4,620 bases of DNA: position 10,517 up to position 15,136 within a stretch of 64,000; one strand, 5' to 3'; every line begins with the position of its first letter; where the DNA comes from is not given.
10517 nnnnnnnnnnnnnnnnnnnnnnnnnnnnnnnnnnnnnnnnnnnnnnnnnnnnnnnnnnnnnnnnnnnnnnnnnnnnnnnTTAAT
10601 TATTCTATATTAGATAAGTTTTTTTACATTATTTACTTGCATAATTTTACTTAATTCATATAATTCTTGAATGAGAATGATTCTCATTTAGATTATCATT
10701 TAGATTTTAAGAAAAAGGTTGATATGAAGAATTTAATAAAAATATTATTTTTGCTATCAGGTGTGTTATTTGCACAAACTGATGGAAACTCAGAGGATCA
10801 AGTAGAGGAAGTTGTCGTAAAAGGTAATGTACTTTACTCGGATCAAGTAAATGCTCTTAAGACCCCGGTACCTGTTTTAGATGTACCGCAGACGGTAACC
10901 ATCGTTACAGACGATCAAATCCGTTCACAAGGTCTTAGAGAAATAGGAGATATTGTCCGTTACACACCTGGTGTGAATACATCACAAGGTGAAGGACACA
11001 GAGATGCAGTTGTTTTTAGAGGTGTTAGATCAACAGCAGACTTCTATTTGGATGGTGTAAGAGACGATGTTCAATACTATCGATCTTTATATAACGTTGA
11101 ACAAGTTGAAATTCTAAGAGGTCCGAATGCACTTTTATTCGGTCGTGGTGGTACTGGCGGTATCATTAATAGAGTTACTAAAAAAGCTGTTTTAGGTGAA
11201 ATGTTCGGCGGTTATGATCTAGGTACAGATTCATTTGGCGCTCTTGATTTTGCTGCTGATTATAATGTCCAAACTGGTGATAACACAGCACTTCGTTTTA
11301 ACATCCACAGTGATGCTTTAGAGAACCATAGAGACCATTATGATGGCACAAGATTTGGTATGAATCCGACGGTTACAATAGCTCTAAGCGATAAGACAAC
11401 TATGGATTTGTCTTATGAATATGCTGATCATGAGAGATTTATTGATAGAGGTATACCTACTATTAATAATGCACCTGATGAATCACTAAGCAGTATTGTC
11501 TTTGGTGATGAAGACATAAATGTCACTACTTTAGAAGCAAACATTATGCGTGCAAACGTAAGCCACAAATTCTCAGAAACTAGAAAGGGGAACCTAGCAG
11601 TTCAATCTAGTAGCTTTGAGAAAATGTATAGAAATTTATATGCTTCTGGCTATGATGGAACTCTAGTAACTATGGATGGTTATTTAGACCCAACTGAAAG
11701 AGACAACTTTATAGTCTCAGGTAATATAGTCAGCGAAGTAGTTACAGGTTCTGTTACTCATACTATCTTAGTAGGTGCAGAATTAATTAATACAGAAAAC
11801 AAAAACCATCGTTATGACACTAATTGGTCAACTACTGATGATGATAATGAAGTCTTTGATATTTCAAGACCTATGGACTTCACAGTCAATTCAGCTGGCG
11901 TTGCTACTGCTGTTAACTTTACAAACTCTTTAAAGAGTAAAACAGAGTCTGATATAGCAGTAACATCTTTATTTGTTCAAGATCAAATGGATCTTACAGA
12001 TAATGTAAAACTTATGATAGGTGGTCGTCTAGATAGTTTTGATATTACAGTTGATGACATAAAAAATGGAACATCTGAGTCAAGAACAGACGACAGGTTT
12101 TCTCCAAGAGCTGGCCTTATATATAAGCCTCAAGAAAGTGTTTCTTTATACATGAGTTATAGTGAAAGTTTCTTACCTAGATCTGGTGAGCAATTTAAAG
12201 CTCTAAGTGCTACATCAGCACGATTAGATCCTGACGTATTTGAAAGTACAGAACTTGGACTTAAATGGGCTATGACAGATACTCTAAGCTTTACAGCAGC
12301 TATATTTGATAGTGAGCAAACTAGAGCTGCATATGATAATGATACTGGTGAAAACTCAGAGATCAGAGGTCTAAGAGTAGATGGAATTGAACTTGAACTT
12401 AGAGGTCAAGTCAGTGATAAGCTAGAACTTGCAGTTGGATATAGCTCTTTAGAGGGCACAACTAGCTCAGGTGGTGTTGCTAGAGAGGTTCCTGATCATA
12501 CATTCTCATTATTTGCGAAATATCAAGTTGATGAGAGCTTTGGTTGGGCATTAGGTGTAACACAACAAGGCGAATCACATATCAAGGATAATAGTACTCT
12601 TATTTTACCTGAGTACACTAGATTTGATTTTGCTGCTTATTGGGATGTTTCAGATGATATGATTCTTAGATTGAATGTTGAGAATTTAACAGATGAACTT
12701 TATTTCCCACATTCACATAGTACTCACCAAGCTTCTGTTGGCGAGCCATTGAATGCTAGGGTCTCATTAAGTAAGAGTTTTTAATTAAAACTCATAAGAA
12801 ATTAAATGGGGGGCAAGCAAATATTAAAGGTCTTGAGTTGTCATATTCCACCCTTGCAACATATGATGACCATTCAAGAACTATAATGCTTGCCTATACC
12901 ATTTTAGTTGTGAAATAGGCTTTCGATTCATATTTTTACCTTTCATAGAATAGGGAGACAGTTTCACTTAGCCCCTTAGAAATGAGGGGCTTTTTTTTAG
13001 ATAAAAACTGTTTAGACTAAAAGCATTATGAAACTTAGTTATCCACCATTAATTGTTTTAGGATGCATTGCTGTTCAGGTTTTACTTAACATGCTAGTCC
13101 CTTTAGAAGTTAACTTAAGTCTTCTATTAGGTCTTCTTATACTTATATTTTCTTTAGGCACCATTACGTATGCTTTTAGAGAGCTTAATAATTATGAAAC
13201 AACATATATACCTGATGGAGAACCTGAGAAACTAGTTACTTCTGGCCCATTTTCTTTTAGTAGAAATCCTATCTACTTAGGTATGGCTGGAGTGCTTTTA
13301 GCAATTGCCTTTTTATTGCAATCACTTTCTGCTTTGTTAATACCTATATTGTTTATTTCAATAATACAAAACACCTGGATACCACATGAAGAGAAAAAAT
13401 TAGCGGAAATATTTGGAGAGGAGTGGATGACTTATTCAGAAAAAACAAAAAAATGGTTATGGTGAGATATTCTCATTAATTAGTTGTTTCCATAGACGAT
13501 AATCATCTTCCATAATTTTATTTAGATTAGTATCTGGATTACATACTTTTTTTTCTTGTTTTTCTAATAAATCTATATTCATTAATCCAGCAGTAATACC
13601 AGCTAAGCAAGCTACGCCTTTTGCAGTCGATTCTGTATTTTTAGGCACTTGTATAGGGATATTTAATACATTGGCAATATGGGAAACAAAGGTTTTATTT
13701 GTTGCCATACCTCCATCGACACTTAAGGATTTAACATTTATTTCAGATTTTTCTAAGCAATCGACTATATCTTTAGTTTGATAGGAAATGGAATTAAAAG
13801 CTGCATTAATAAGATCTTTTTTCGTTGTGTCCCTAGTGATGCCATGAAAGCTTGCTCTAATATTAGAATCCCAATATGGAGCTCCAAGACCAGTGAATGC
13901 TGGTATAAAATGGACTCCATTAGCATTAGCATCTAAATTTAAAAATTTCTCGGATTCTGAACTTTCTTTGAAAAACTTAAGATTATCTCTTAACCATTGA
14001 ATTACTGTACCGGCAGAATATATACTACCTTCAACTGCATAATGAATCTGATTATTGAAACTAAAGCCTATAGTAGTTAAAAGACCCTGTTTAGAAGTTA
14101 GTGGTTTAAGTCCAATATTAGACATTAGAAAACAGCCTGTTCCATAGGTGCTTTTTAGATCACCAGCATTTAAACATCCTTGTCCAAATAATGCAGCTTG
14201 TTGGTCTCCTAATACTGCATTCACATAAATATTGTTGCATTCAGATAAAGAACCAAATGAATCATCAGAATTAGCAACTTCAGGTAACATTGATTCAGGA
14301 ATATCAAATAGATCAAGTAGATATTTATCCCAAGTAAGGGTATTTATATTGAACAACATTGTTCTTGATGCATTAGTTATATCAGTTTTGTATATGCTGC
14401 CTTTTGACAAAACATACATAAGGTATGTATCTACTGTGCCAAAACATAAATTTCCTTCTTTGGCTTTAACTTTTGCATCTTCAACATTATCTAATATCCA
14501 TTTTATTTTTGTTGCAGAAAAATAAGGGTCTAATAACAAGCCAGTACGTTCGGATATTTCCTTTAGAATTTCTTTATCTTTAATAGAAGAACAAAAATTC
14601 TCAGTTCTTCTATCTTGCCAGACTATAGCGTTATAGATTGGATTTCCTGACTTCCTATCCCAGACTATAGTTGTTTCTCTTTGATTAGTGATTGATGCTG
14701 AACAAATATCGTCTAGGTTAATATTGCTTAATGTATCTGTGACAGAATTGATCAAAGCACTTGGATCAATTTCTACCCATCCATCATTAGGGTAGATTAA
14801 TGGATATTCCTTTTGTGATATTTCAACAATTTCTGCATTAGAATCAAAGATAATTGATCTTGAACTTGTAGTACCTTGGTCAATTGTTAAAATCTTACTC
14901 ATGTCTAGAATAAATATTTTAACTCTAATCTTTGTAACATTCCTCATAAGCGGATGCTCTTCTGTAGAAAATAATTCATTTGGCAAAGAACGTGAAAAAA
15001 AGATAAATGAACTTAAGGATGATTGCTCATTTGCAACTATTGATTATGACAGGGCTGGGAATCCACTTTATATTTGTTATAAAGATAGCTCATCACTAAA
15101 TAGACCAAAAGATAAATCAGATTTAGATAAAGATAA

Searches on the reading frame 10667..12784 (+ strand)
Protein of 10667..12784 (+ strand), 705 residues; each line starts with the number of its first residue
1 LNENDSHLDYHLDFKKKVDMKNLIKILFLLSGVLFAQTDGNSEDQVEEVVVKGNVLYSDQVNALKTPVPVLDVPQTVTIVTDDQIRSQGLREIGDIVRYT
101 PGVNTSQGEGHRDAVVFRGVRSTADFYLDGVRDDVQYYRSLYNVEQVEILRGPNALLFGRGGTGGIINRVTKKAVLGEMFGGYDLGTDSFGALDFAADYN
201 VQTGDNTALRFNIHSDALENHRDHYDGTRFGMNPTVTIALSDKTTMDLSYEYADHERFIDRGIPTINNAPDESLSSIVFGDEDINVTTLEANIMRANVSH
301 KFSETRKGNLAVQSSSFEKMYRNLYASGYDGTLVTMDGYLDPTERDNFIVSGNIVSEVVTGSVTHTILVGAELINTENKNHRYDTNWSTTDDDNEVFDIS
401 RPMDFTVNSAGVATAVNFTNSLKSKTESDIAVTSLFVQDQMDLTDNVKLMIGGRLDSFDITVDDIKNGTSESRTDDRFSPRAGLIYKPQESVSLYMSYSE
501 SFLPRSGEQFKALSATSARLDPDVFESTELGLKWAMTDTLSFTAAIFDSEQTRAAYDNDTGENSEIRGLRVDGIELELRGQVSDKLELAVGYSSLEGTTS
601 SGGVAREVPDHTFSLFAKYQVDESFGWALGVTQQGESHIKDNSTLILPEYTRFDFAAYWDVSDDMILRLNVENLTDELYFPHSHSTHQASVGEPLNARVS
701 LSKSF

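Call 78: search_protein_families(library=pfam, proteins=[window:10667-12784:+], max_evalue=0.0001)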
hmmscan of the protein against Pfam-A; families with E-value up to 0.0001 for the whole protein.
window:10667-12784:+ (705 aa): 3 families
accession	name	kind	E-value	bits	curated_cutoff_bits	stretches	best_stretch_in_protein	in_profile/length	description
PF00593.30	TonB_dep_Rec_b-barrel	-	2.6e-43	149.9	27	1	239-674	8-436/436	TonB dependent receptor-like, beta-barrel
PF07715.20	Plug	-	2e-20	73.7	23.9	1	70-166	2-107/107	TonB-dependent Receptor Plug Domain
PF14905.12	OMP_b-brl_3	-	1.5e-05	24.7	27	1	416-564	98-245/408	Outer membrane protein beta-barrel family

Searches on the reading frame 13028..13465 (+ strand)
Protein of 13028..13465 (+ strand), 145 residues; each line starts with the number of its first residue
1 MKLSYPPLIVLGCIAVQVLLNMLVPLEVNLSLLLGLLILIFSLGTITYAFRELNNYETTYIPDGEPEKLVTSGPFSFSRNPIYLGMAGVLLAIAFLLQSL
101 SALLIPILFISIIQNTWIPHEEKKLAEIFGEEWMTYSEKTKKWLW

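Call 79: search_protein_families(library=pfam, proteins=[window:13028-13465:+], max_evalue=0.0001)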
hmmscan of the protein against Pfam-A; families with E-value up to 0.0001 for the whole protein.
window:13028-13465:+ (145 aa): 2 families
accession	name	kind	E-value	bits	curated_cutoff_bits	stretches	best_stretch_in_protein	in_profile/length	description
PF04191.18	PEMT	-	2.2e-14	54.2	25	1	31-131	2-104/105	Phospholipid methyltransferase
PF04140.19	ICMT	-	2.1e-06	28.5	24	1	38-126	4-94/95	Isoprenylcysteine carboxyl methyltransferase (ICMT) family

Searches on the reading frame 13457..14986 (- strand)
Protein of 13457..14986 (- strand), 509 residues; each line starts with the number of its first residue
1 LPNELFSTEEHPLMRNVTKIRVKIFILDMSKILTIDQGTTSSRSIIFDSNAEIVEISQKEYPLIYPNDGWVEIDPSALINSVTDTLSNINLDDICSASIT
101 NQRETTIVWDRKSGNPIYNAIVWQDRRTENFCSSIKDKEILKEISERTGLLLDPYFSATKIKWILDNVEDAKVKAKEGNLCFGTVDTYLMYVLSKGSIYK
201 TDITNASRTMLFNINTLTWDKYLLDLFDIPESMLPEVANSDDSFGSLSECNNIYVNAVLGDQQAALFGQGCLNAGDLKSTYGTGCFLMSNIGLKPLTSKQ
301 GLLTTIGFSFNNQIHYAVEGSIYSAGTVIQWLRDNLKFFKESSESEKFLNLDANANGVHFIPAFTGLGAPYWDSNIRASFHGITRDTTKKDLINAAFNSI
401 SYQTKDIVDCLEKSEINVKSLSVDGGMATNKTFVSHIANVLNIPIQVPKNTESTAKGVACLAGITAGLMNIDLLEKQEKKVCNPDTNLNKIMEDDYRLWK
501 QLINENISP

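Call 78: search_protein_families(library=pfam, proteins=[window:13457-14986:-], max_evalue=0.0001)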
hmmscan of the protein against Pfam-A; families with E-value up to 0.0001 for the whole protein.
window:13457-14986:- (509 aa): 2 families
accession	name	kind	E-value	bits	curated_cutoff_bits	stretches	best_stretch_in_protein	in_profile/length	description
PF00370.27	FGGY_N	-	1.5e-63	215.1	28.8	1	32-268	2-245/245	FGGY family of carbohydrate kinases, N-terminal domain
PF02782.22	FGGY_C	-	1.8e-40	139.3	27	1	279-465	3-197/198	FGGY family of carbohydrate kinases, C-terminal domain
